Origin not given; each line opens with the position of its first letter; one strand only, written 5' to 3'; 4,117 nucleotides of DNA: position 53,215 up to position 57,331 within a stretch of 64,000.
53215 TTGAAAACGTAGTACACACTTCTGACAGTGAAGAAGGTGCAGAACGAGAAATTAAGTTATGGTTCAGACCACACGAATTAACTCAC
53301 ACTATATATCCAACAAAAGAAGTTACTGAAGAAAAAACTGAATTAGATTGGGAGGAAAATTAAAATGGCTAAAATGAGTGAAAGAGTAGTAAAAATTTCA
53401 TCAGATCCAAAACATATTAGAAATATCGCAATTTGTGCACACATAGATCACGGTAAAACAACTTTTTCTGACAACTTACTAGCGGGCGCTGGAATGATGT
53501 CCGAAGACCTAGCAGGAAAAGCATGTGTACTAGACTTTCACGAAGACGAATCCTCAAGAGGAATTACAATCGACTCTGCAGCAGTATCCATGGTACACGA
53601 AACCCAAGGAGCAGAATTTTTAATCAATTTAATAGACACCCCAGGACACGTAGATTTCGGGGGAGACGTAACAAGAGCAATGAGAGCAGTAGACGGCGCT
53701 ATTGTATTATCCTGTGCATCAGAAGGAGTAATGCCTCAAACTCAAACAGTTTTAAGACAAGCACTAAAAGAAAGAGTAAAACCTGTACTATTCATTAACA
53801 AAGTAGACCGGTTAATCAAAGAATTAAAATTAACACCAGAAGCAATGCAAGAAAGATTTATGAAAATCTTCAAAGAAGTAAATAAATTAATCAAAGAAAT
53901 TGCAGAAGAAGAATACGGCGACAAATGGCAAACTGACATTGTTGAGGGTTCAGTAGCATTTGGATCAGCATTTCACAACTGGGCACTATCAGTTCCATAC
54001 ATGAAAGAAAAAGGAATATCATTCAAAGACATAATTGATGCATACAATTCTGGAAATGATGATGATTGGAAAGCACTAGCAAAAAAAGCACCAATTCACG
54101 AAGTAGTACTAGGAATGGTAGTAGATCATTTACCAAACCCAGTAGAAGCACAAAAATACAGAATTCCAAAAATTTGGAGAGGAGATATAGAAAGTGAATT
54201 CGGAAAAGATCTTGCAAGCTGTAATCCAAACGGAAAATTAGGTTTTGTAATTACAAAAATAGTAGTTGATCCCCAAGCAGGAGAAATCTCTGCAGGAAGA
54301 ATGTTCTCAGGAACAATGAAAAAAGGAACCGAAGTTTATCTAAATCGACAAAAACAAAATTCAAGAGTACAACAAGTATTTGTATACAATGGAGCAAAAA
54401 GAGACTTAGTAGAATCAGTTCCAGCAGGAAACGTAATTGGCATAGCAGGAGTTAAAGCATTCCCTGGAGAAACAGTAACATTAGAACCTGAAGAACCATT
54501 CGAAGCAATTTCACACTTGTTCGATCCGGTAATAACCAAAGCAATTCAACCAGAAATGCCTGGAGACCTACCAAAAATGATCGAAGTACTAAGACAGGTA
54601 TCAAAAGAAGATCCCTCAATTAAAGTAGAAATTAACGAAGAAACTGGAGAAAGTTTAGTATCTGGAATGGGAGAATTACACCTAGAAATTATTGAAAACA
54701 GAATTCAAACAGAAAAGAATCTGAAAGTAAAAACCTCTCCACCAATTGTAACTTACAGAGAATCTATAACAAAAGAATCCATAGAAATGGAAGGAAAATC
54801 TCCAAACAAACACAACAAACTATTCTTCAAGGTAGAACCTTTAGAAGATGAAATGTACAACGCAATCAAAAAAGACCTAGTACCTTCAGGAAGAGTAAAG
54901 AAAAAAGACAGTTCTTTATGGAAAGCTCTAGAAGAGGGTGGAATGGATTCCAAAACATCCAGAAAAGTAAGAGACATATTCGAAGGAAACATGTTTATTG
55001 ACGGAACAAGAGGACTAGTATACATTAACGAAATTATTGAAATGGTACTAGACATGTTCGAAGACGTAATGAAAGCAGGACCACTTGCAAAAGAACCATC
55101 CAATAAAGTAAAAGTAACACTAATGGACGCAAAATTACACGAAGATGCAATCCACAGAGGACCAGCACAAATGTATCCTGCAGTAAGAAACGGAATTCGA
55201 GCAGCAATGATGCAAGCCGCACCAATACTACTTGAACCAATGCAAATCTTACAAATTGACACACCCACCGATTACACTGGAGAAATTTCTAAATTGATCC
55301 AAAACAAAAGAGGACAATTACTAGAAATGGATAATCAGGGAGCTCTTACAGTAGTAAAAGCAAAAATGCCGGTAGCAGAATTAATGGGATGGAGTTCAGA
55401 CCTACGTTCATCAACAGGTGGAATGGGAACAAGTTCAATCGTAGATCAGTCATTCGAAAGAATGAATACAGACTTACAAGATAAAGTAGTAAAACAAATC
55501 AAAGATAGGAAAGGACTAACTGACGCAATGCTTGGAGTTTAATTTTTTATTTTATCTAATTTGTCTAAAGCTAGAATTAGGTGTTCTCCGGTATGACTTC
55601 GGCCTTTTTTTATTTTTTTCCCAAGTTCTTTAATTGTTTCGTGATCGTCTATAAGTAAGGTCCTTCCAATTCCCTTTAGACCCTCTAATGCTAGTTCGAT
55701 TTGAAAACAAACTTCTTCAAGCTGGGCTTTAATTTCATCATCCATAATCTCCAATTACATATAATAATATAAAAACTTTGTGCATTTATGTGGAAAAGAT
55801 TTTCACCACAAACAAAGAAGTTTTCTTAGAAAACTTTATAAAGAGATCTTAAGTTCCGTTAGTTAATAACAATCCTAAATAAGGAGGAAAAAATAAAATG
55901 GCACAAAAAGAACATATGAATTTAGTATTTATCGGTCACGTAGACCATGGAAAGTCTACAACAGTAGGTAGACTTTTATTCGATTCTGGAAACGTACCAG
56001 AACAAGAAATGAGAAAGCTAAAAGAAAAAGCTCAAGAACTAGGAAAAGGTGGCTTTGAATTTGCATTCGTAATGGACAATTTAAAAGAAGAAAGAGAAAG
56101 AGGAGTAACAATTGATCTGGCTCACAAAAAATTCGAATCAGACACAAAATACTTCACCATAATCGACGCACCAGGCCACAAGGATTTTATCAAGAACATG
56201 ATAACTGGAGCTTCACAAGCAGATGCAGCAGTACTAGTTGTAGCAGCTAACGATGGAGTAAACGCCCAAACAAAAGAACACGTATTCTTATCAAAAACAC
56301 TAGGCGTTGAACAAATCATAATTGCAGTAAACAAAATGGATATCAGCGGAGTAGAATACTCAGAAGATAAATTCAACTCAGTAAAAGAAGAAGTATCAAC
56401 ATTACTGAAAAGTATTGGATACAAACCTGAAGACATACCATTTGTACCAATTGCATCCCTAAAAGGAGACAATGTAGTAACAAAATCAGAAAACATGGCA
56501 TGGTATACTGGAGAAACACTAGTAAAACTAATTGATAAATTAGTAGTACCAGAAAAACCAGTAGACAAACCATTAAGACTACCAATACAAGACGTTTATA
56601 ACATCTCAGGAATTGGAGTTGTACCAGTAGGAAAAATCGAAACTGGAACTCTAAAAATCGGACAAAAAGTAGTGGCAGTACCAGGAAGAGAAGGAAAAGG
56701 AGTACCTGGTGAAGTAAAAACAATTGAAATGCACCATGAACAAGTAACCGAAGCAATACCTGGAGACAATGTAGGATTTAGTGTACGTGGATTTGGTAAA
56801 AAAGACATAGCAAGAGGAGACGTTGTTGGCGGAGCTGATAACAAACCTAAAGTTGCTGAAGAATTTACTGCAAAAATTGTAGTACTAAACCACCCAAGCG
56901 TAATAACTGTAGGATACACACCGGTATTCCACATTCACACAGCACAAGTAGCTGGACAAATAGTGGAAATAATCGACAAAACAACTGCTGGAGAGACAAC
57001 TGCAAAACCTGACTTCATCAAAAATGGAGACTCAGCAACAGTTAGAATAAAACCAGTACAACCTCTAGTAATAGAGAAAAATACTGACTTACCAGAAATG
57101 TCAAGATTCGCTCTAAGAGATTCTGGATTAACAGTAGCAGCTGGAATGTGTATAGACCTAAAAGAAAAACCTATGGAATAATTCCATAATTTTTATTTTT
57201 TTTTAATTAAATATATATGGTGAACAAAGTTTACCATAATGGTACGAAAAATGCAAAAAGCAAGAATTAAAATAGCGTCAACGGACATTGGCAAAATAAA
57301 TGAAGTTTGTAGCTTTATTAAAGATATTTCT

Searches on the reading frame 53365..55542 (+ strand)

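Call 84: search_protein_families(library=pfam, proteins=[window:53365-55542:+], max_evalue=0.00001)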
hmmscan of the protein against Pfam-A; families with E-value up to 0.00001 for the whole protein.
window:53365-55542:+ (725 aa): 6 families
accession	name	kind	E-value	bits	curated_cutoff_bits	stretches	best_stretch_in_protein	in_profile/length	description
PF00009.33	GTP_EFTU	-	3.7e-53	180.4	26.5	1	16-247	1-177/188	Elongation factor Tu GTP binding domain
PF14492.12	EFG_III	-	9.3e-23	80.5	27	1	387-458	3-74/75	Elongation Factor G, domain III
PF03764.24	EFG_IV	-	3.1e-22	79.1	24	1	524-618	23-120/121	Elongation factor G, domain IV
PF00679.30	EFG_C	-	1.2e-20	73.8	27.9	1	622-707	2-88/89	Elongation factor G C-terminus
PF03144.31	GTP_EFTU_D2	-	5.1e-11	43.3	30.3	1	306-371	1-72/73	Elongation factor Tu domain 2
PF22042.2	EF-G_D2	-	7e-10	39.3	27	1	295-367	5-75/84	Elongation factor G domain 2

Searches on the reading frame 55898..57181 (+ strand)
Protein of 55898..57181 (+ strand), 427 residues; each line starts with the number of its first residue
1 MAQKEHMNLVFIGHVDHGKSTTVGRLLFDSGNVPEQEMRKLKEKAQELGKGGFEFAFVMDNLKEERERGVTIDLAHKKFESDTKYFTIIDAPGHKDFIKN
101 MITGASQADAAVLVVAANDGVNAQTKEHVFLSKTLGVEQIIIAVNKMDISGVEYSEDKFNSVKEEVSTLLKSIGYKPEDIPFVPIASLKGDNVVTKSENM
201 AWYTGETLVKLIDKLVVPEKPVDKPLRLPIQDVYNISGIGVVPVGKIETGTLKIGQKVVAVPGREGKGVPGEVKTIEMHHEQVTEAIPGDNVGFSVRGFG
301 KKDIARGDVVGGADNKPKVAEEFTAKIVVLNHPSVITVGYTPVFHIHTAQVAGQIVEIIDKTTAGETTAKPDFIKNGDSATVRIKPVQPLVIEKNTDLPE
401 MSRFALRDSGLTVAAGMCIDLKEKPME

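Call 84: search_protein_families(library=pfam, proteins=[window:55898-57181:+], max_evalue=0.00001)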
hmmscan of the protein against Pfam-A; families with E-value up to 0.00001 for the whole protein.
window:55898-57181:+ (427 aa): 4 families
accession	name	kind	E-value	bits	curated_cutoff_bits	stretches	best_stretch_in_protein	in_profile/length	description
PF00009.33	GTP_EFTU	-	1.2e-59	201.5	26.5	1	4-214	1-184/188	Elongation factor Tu GTP binding domain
PF22594.2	GTP-eEF1A_C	-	7.3e-29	100.6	27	1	322-418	1-100/101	GTP-eEF1A C-terminal domain-like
PF03143.23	GTP_EFTU_D3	-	9.7e-27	93.8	27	1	317-419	2-103/106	Elongation factor Tu C-terminal domain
PF03144.31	GTP_EFTU_D2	-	6.7e-18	65.3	30.3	1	240-310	1-72/73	Elongation factor Tu domain 2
